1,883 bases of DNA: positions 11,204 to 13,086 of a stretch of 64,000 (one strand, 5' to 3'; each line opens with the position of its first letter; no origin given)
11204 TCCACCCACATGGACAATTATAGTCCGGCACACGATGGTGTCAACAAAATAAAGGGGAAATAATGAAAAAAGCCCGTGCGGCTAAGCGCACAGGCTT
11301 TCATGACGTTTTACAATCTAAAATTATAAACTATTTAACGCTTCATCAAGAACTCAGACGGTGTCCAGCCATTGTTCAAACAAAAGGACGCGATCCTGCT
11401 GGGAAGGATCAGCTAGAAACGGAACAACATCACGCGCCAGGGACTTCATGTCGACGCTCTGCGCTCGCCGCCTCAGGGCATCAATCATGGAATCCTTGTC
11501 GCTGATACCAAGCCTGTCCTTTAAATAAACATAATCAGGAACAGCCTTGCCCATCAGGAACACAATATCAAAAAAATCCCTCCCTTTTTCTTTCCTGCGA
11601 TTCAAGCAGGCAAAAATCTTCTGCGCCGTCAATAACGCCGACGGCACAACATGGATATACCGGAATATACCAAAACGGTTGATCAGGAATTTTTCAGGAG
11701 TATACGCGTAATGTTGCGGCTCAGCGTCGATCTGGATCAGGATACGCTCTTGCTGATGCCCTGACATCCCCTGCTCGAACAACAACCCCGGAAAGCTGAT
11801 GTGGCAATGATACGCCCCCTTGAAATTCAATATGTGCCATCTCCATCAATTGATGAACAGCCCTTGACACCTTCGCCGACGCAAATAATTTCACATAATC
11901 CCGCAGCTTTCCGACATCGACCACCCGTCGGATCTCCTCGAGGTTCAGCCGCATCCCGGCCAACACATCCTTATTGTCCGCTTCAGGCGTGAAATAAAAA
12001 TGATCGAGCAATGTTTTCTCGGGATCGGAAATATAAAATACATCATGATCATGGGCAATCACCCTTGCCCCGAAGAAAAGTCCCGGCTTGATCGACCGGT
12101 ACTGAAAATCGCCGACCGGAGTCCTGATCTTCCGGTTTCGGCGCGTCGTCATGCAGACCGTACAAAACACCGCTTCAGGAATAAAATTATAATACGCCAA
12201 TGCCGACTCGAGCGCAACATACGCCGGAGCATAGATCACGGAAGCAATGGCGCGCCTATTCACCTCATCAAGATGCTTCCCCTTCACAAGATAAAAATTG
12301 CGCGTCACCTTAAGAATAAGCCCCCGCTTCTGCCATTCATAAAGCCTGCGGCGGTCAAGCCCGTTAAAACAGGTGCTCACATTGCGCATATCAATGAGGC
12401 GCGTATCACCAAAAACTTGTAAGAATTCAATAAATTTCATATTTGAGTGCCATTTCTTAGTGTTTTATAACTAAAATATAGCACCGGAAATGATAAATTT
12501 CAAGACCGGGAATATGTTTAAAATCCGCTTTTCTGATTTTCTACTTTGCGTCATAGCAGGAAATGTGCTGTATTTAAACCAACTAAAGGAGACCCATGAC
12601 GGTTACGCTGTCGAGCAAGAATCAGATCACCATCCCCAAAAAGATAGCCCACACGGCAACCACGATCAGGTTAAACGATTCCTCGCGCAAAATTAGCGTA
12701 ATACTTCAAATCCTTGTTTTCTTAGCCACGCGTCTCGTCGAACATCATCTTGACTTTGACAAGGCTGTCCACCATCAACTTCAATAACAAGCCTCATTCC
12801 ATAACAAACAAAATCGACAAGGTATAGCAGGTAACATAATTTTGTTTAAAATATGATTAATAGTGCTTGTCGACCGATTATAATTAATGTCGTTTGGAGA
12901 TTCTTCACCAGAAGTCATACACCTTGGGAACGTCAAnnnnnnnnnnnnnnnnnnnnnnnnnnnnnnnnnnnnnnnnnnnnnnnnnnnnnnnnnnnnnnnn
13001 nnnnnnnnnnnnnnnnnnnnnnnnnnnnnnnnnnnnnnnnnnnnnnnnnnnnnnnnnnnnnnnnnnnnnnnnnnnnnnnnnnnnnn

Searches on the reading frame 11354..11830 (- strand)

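Call 59: search_protein_families(library=ncbifam, proteins=[window:11354-11830:-], max_evalue=0.1)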
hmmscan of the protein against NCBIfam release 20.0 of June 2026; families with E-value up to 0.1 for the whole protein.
window:11354-11830:- (158 aa): 0 families

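Call 61: search_protein_families(library=pfam, proteins=[window:11354-11830:-], max_evalue=1)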
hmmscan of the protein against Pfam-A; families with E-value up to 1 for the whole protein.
window:11354-11830:- (158 aa): 2 families
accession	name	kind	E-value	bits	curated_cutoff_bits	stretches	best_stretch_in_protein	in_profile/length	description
PF08843.17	AbiEii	-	3.7e-05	24.2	22.5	1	22-143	94-231/238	Nucleotidyl transferase AbiEii toxin, Type IV TA system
PF21219.3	USH1C_N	-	0.054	14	27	1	111-145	20-54/74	Harmonin, N-terminal domain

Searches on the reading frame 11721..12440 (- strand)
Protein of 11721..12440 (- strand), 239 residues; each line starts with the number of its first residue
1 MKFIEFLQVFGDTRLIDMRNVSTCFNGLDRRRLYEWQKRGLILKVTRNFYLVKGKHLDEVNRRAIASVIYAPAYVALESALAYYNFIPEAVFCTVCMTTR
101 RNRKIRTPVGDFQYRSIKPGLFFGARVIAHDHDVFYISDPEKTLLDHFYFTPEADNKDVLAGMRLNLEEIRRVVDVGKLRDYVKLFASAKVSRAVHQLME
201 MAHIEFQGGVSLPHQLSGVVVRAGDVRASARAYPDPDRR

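Call 7: search_protein_families(library=pfam, proteins=[window:11721-12440:-])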
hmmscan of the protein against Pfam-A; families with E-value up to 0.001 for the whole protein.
window:11721-12440:- (239 aa): 0 families

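Call 59: search_protein_families(library=ncbifam, proteins=[window:11721-12440:-], max_evalue=0.1)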
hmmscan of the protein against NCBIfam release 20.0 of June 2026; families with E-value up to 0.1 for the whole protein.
window:11721-12440:- (239 aa): 1 family
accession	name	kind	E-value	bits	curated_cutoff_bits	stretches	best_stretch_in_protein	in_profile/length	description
NF047376.1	TAA_AbiEi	equivalog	1.2e-06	28.3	150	1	31-111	40-124/172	type IV toxin-antitoxin system AbiEi family antitoxin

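Call 61: search_protein_families(library=pfam, proteins=[window:11721-12440:-], max_evalue=1)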
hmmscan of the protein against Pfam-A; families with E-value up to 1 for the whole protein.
window:11721-12440:- (239 aa): 1 family
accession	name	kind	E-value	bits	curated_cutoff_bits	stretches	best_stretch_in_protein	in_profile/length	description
PF13338.12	AbiEi_4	-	0.01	16.4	25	1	27-52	23-48/49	Transcriptional regulator, AbiEi antitoxin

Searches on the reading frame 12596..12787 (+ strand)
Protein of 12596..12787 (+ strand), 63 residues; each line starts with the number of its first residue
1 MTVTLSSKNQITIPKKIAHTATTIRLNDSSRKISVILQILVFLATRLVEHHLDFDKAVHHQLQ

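Call 59: search_protein_families(library=ncbifam, proteins=[window:12596-12787:+], max_evalue=0.1)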
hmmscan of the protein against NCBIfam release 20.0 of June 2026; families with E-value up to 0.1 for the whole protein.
window:12596-12787:+ (63 aa): 1 family
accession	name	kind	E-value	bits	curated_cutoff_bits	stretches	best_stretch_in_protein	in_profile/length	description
TIGR01439.1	lp_hng_hel_AbrB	domain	0.00056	19.6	28.3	1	2-18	1-17/44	transcriptional regulator, AbrB family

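Call 61: search_protein_families(library=pfam, proteins=[window:12596-12787:+], max_evalue=1)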
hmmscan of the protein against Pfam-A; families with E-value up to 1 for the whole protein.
window:12596-12787:+ (63 aa): 1 family
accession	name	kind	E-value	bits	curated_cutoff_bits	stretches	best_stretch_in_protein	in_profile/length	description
PF04014.23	MazE_antitoxin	-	0.077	13.4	24.7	1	3-18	2-17/48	Antidote-toxin recognition MazE, bacterial antitoxin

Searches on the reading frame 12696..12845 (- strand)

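Call 61: search_protein_families(library=pfam, proteins=[window:12696-12845:-], max_evalue=1)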
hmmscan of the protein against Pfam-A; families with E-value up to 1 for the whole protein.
seq(50 aa): 1 family
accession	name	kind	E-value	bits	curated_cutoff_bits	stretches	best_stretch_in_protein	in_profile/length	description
PF04480.18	DUF559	-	1.9e-12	47.4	20.6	1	7-50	43-87/109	Protein of unknown function (DUF559)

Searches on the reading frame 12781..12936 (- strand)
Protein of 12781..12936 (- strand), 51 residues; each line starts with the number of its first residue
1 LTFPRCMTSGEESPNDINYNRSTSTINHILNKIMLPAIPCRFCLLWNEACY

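Call 7: search_protein_families(library=pfam, proteins=[window:12781-12936:-])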
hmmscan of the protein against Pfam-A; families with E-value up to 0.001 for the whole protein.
window:12781-12936:- (51 aa): 0 families

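Call 61: search_protein_families(library=pfam, proteins=[window:12781-12936:-], max_evalue=1)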
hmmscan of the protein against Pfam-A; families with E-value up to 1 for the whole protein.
window:12781-12936:- (51 aa): 0 families
